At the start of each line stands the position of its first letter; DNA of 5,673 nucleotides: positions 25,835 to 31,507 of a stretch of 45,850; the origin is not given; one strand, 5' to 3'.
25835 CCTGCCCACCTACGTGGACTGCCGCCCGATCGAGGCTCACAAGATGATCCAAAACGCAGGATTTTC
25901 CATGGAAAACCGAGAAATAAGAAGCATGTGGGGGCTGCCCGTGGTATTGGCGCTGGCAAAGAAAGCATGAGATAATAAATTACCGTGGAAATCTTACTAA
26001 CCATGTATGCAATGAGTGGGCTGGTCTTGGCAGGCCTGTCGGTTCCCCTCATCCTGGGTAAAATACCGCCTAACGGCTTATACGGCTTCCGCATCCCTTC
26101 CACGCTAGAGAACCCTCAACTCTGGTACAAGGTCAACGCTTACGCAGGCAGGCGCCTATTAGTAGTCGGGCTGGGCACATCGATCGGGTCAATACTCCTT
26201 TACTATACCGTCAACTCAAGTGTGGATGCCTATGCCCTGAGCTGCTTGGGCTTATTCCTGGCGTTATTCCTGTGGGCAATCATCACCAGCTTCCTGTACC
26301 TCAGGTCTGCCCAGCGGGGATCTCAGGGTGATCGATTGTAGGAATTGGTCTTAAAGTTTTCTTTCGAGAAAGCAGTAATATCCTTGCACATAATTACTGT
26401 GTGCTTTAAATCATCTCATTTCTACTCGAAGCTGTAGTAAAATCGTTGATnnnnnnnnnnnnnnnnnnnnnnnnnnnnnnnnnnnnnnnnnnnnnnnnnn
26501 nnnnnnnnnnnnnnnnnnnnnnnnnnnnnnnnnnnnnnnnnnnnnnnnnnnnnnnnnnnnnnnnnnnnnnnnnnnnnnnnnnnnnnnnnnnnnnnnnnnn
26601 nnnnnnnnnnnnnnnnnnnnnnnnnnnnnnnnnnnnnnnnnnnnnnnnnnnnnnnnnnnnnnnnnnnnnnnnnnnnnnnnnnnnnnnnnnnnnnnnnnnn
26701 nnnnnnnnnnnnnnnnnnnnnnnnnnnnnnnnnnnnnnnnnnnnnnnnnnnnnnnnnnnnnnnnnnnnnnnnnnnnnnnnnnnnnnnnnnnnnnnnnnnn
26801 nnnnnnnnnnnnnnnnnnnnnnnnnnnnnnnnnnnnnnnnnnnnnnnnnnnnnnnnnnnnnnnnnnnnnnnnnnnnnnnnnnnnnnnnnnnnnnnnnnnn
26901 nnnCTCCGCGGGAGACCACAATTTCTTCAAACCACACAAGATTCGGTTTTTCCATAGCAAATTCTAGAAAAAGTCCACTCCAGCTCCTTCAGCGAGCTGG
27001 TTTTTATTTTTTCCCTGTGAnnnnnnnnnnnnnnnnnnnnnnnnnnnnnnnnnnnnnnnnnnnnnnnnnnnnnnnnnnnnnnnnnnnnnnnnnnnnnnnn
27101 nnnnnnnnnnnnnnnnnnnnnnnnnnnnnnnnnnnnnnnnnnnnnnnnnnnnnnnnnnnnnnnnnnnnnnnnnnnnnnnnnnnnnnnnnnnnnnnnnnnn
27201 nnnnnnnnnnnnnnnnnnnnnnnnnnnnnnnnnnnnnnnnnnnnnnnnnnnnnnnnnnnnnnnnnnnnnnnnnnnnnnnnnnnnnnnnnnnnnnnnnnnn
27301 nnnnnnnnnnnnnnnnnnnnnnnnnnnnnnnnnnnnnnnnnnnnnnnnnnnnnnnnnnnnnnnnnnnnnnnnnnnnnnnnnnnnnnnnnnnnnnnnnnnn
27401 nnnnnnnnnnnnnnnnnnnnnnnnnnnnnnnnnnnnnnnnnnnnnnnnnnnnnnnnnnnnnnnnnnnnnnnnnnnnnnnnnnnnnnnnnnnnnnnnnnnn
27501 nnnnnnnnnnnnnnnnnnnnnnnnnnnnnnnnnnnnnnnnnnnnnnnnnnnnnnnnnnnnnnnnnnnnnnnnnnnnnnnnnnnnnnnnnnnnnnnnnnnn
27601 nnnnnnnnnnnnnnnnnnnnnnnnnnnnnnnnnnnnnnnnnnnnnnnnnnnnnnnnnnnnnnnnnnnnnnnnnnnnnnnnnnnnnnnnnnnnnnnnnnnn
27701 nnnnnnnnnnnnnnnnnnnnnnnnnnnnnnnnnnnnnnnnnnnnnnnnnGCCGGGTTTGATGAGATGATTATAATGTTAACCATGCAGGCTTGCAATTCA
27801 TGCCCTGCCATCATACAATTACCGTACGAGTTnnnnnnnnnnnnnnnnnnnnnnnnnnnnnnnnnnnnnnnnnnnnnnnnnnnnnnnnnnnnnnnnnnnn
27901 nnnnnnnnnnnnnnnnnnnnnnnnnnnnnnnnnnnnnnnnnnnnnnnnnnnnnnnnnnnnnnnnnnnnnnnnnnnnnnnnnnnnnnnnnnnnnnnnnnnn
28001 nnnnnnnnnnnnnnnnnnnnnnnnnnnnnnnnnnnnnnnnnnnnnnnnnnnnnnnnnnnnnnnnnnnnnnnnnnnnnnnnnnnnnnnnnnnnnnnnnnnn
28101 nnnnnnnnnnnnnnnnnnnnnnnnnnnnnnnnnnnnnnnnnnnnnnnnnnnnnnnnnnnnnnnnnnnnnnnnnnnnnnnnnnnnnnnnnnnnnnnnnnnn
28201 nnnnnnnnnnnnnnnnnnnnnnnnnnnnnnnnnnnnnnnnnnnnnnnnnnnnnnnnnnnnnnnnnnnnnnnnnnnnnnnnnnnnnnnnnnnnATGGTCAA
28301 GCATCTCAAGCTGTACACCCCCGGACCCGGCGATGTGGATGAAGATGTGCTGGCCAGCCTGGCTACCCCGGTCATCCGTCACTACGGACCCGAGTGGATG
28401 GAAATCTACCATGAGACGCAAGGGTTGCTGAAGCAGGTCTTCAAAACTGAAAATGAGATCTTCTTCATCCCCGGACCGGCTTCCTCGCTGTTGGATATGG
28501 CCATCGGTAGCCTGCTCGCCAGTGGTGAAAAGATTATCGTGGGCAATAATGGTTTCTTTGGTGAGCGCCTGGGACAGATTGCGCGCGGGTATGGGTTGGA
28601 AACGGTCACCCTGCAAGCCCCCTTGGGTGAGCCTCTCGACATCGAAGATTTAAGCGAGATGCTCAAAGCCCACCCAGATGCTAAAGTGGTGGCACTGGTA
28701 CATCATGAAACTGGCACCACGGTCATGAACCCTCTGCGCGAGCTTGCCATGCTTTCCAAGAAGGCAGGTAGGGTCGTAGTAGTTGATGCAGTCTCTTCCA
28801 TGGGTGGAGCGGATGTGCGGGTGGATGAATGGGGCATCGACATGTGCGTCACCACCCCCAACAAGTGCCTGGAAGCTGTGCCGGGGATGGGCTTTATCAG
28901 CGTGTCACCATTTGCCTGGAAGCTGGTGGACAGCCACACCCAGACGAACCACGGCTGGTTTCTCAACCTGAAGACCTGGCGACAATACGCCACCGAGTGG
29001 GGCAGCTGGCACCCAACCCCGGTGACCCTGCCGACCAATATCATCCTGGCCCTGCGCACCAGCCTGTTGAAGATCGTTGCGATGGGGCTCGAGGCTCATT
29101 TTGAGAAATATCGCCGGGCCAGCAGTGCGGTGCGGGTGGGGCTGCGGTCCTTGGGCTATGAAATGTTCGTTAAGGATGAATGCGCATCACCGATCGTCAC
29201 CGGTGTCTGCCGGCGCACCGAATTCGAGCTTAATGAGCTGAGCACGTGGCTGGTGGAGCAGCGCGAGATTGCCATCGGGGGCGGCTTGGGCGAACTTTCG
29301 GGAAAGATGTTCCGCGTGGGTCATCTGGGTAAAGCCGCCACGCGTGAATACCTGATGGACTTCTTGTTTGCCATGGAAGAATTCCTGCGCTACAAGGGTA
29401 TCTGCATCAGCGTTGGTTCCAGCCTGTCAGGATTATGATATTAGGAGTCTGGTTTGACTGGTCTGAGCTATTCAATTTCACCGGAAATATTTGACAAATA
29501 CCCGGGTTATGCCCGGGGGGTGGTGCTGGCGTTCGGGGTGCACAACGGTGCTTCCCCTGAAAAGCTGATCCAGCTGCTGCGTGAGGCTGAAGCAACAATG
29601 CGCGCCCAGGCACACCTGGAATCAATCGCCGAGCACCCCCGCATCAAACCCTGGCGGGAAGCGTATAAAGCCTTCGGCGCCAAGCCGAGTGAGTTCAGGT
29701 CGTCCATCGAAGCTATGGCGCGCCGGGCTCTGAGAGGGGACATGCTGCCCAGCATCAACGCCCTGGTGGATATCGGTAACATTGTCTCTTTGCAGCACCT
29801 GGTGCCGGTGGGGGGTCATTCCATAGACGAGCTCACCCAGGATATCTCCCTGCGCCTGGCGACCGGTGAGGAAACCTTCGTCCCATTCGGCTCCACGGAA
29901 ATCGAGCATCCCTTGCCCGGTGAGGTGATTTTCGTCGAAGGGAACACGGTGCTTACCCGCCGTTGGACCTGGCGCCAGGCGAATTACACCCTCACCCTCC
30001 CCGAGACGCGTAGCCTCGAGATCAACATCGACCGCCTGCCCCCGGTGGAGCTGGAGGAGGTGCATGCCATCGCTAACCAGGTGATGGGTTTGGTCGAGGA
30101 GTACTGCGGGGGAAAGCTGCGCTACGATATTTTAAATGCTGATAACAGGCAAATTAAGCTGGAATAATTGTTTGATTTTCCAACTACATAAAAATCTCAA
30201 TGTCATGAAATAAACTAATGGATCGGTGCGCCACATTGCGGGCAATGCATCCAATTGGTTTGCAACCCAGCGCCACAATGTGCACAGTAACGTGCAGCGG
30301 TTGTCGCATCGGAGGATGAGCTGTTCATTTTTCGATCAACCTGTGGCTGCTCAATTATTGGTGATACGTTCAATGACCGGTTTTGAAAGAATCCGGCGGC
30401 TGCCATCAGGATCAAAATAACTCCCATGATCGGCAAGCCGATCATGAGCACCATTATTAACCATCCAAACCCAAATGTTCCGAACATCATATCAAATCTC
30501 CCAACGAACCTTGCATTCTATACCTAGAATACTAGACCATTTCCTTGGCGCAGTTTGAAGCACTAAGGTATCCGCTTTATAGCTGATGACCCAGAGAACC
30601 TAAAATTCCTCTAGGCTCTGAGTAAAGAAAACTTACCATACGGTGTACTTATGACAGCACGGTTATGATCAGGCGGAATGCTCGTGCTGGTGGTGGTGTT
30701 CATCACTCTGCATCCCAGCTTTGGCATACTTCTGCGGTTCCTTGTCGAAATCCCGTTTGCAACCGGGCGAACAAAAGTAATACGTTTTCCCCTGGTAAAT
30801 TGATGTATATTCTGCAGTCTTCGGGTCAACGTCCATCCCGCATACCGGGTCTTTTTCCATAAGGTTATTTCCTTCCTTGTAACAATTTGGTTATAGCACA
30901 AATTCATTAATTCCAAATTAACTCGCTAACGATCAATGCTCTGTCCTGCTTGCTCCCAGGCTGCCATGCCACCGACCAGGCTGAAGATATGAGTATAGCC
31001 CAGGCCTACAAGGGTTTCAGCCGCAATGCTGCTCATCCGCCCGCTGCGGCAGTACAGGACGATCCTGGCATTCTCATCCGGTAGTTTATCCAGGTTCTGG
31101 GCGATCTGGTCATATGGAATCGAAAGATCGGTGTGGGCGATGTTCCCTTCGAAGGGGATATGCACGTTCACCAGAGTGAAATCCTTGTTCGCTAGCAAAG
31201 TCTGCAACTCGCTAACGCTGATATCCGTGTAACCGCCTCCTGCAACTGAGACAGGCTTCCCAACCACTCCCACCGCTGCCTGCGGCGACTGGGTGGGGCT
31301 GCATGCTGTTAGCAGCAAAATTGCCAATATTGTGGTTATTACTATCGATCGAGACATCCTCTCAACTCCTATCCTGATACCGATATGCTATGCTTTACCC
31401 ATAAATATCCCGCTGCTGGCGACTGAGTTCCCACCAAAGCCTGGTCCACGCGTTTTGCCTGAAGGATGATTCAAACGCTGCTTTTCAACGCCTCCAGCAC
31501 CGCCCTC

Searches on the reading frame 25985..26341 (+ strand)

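Call 67: search_protein_families(library=pfam, proteins=[window:25985-26341:+], max_evalue=0.0001)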
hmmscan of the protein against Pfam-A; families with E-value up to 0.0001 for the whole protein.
window:25985-26341:+ (118 aa): 1 family
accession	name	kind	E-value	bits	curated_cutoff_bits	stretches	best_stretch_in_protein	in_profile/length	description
PF13630.11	SdpI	-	1.8e-13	50.8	28.2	1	26-102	1-68/71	SdpI/YfhL protein family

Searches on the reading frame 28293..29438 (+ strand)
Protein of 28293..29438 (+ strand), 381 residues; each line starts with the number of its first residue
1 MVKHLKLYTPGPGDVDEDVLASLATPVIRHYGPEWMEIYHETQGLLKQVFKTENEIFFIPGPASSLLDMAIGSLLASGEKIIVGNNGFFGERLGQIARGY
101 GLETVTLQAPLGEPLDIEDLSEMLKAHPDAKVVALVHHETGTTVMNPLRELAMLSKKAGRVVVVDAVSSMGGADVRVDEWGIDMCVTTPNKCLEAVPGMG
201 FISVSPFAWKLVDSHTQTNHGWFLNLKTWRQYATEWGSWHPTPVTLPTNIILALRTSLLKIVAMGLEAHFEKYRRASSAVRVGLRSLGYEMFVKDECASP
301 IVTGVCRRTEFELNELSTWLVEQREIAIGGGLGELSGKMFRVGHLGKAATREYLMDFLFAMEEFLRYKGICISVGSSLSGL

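Call 67: search_protein_families(library=pfam, proteins=[window:28293-29438:+], max_evalue=0.0001)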
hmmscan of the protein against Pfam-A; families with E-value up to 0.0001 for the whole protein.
window:28293-29438:+ (381 aa): 1 family
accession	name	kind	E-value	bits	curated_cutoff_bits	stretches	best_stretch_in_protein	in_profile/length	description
PF00266.25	Aminotran_5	-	5.7e-18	65.5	21.5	1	29-331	35-338/371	Aminotransferase class-V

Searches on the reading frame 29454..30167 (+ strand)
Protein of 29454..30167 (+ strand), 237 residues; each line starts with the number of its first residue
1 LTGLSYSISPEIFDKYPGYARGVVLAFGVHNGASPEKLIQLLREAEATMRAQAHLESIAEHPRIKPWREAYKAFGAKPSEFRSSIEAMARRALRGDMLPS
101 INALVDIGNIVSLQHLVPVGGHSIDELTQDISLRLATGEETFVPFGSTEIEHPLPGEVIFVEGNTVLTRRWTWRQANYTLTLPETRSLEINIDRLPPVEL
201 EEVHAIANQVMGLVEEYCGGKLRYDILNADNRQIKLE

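Call 27: search_protein_families(library=pfam, proteins=[window:29454-30167:+], max_evalue=0.001)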
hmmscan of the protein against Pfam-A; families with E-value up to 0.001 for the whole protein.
window:29454-30167:+ (237 aa): 1 family
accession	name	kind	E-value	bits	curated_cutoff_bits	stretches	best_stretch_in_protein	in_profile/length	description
PF03483.22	B3_4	-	5.7e-23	81.8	29.3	1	67-218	2-173/174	B3/4 domain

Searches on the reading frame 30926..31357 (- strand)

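Call 27: search_protein_families(library=pfam, proteins=[window:30926-31357:-], max_evalue=0.001)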
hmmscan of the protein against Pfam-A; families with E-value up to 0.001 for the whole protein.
window:30926-31357:- (143 aa): 1 family
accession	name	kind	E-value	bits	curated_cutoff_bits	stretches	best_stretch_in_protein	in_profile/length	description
PF00581.25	Rhodanese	-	1.8e-10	41.6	22.2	1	72-136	35-101/102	Rhodanese-like domain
